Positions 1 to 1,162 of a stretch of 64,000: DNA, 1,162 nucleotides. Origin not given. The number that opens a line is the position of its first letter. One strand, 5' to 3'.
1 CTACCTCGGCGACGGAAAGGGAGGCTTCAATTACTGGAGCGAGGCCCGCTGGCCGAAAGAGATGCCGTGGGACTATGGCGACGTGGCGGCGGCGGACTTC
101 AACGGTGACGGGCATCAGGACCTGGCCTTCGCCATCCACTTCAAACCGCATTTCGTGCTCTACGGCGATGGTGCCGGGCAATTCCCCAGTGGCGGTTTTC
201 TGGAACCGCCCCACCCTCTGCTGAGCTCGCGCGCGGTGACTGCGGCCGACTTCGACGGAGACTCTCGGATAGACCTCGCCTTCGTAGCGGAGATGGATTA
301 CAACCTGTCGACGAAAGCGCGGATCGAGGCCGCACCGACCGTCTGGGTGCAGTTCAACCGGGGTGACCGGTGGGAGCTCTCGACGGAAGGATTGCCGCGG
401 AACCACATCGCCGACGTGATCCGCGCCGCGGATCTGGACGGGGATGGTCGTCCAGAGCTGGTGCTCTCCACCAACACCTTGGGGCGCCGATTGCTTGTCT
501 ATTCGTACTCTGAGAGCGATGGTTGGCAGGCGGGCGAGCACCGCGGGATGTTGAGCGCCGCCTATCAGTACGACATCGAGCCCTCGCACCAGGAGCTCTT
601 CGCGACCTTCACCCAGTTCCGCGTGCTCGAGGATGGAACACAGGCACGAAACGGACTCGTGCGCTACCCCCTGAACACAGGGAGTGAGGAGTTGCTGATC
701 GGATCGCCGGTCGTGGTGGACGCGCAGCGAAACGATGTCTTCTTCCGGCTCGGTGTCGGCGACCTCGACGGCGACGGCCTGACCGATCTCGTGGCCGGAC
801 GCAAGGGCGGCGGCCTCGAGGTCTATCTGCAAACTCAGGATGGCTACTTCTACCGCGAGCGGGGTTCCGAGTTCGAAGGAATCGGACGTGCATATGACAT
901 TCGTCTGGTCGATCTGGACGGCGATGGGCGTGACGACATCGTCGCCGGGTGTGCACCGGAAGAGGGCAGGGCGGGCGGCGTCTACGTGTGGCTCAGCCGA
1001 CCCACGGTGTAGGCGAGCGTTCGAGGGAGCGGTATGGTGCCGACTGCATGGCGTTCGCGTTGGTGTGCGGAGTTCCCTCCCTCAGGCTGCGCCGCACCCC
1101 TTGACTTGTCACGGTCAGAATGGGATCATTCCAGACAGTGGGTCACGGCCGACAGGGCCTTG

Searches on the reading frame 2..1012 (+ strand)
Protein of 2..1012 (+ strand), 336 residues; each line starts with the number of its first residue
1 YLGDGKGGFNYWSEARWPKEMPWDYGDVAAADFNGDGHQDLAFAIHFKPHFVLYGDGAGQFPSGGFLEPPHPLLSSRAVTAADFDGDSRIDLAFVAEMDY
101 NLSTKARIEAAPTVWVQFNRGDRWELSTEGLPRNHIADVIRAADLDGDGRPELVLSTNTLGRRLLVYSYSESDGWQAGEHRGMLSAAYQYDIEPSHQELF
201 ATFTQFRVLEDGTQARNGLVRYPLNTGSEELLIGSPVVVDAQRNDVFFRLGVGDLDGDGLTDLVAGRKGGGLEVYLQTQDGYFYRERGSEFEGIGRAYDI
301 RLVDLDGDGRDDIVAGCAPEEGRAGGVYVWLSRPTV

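Call 22: search_protein_families(library=pfam, proteins=[window:2-1012:+], max_evalue=0.001)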
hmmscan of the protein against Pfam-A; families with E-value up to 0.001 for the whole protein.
window:2-1012:+ (336 aa): 4 families
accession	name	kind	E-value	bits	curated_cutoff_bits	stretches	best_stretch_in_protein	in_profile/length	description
PF13517.12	FG-GAP_3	-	2.8e-28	98.7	26.9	3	254-314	1-60/61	FG-GAP-like repeat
PF01839.29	FG-GAP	-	8.1e-21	73.9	22.1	3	250-281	5-32/37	FG-GAP repeat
PF12256.14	TcdB_toxin_midN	-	4.3e-06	26.6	24.8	0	28-56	30-58/181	Insecticide toxin TcdB middle/N-terminal region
PF16743.10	PliI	-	1.7e-05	25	27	0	131-161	53-83/123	Periplasmic lysozyme inhibitor of I-type lysozyme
